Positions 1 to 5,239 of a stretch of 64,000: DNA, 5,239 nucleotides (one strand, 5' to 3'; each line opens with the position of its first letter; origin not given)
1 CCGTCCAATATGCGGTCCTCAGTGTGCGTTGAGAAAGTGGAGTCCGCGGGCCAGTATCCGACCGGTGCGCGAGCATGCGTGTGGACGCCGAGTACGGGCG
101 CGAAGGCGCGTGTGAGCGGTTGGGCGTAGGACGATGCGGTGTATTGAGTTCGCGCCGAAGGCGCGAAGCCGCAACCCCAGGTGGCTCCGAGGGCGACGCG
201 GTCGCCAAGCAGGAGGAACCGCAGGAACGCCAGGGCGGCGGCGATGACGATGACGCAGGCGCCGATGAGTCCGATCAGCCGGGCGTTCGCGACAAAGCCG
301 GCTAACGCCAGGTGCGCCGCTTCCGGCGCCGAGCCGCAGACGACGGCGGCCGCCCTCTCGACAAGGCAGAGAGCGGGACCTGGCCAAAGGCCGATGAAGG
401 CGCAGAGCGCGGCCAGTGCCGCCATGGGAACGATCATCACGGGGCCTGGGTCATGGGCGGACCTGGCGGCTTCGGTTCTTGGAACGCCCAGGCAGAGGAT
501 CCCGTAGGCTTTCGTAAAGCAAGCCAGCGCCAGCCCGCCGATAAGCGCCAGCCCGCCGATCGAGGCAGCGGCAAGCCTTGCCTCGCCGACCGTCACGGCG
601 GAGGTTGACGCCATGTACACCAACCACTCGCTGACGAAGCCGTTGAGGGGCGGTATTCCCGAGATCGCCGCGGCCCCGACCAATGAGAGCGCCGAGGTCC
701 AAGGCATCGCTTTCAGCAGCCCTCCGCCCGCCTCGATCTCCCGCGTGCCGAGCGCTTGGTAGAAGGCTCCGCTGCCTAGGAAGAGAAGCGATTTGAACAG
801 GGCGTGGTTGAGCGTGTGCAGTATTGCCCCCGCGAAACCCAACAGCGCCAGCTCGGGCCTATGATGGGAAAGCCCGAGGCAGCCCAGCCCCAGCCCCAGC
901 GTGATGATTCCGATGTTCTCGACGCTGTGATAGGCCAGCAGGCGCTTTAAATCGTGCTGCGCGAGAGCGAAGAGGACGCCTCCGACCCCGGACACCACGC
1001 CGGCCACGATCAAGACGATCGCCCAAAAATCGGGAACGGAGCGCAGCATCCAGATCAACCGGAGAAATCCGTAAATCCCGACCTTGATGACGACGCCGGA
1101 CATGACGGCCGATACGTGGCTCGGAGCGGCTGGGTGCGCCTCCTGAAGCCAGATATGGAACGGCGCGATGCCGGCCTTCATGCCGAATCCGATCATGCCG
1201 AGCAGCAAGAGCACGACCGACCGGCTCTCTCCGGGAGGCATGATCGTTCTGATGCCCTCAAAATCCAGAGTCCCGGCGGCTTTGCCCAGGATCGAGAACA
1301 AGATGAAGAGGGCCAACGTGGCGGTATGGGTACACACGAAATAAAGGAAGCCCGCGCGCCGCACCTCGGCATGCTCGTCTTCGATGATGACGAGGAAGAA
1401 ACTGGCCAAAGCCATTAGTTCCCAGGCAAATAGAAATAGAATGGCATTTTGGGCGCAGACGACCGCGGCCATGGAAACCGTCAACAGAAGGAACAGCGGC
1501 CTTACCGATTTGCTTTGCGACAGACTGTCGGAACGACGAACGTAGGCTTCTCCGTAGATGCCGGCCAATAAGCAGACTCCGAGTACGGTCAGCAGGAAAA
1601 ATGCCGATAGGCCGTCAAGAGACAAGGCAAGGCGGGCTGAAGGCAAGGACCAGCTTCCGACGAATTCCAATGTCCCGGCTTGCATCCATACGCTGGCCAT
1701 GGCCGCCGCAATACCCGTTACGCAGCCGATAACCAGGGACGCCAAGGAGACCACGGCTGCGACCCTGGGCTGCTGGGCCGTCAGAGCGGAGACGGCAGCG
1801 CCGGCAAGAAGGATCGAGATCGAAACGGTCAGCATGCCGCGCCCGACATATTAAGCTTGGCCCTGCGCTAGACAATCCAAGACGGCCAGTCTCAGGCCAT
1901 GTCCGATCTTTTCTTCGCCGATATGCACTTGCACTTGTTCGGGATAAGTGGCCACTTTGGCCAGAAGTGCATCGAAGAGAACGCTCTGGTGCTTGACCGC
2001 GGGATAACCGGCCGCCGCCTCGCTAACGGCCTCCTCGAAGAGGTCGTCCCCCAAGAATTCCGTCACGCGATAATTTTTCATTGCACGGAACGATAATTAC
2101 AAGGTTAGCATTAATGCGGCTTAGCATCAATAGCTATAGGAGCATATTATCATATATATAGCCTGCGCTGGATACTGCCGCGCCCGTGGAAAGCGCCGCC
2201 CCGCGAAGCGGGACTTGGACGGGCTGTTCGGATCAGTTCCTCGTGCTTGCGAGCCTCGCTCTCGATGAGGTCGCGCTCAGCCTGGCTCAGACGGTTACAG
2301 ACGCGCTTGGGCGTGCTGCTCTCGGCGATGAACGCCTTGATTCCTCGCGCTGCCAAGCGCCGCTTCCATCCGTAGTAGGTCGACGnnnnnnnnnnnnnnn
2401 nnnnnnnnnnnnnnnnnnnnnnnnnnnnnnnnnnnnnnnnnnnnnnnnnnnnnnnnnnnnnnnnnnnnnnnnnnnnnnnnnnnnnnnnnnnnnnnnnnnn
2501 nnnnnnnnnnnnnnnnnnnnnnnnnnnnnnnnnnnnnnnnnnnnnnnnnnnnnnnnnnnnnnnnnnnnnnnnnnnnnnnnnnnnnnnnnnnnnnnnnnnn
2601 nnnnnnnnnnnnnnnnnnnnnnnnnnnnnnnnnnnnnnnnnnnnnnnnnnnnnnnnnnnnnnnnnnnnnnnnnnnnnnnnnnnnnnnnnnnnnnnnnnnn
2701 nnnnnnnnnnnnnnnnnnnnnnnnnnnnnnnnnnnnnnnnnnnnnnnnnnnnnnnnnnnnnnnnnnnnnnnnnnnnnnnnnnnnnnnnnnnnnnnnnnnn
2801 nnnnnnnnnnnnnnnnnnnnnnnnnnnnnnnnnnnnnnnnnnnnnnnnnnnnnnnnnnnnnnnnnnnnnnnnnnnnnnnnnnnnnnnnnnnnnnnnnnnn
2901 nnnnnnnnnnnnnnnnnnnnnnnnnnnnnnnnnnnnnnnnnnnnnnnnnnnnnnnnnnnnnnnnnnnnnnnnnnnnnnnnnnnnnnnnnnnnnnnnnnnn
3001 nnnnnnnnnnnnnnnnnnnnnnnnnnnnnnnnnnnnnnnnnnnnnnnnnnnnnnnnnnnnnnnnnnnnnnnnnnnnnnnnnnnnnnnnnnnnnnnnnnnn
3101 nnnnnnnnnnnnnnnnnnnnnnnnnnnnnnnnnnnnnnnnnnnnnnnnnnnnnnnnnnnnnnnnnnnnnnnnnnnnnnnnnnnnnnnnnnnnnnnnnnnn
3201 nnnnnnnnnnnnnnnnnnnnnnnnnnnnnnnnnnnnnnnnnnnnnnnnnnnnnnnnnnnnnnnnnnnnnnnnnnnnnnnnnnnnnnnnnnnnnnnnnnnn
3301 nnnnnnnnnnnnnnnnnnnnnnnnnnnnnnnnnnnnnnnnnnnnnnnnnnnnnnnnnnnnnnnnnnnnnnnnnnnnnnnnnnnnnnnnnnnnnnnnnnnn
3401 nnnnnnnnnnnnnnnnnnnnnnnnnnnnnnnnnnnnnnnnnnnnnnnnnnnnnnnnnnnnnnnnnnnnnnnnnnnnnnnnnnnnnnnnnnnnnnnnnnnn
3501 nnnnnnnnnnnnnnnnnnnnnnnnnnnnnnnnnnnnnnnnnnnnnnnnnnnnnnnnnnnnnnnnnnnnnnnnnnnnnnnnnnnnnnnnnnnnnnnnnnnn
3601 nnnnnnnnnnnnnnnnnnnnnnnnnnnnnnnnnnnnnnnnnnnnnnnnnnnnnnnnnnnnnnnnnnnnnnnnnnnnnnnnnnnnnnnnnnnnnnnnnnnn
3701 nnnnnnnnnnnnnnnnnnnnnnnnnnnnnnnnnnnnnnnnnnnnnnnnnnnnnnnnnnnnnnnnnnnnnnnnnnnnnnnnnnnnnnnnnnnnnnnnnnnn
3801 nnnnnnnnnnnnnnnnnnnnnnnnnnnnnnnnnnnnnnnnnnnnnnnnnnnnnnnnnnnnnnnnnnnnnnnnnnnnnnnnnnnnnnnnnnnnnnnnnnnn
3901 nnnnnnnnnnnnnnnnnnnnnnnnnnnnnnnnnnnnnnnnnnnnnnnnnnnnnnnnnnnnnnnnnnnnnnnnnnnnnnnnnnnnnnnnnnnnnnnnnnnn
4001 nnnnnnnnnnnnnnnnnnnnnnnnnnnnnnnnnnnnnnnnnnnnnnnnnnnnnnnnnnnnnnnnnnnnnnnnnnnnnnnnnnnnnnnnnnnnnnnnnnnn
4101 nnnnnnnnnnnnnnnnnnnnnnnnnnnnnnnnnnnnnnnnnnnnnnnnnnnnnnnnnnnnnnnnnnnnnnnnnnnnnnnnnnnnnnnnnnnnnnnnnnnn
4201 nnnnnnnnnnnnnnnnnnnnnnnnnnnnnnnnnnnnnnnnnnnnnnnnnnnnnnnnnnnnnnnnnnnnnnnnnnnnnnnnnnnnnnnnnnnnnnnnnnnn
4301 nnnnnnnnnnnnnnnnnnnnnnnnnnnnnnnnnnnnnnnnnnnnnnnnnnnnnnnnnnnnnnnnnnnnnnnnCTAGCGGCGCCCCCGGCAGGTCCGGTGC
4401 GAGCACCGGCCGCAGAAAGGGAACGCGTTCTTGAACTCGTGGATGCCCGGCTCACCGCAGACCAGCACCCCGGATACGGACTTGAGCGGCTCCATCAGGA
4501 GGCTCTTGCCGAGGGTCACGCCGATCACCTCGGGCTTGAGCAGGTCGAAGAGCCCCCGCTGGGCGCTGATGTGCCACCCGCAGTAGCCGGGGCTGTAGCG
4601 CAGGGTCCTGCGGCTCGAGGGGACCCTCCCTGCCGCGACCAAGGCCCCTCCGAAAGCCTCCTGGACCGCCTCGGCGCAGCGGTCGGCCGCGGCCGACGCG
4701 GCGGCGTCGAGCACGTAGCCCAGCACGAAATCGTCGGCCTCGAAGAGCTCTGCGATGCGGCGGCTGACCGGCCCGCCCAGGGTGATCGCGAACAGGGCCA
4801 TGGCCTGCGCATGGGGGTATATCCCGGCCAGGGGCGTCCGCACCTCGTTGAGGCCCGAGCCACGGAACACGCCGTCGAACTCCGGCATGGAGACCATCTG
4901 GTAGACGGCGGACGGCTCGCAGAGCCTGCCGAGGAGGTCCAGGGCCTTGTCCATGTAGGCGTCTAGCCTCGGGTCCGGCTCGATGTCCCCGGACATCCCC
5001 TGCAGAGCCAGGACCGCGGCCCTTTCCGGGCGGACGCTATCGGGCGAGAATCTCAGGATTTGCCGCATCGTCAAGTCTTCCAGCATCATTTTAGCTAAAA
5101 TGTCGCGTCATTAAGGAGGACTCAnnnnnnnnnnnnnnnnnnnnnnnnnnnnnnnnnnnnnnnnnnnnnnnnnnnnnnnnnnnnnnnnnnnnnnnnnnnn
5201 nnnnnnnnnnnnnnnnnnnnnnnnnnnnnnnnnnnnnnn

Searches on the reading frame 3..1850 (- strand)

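Call 74: search_protein_families(library=pfam, proteins=[window:3-1850:-], max_evalue=0.00001)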
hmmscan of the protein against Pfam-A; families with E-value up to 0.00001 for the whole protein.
window:3-1850:- (616 aa): 1 family
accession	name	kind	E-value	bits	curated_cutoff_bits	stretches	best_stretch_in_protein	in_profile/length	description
PF00361.26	Proton_antipo_M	-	8.1e-53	180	21.5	1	133-418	1-278/294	NADH:quinone oxidoreductase/Mrp antiporter, TM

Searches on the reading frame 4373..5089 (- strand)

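Call 74: search_protein_families(library=pfam, proteins=[window:4373-5089:-], max_evalue=0.00001)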
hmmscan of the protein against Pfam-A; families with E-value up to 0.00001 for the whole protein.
window:4373-5089:- (238 aa): 1 family
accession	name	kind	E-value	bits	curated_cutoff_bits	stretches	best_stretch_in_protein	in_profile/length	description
PF02965.22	Met_synt_B12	-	1.2e-09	38.4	25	1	95-211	121-248/273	Vitamin B12 dependent methionine synthase, activation domain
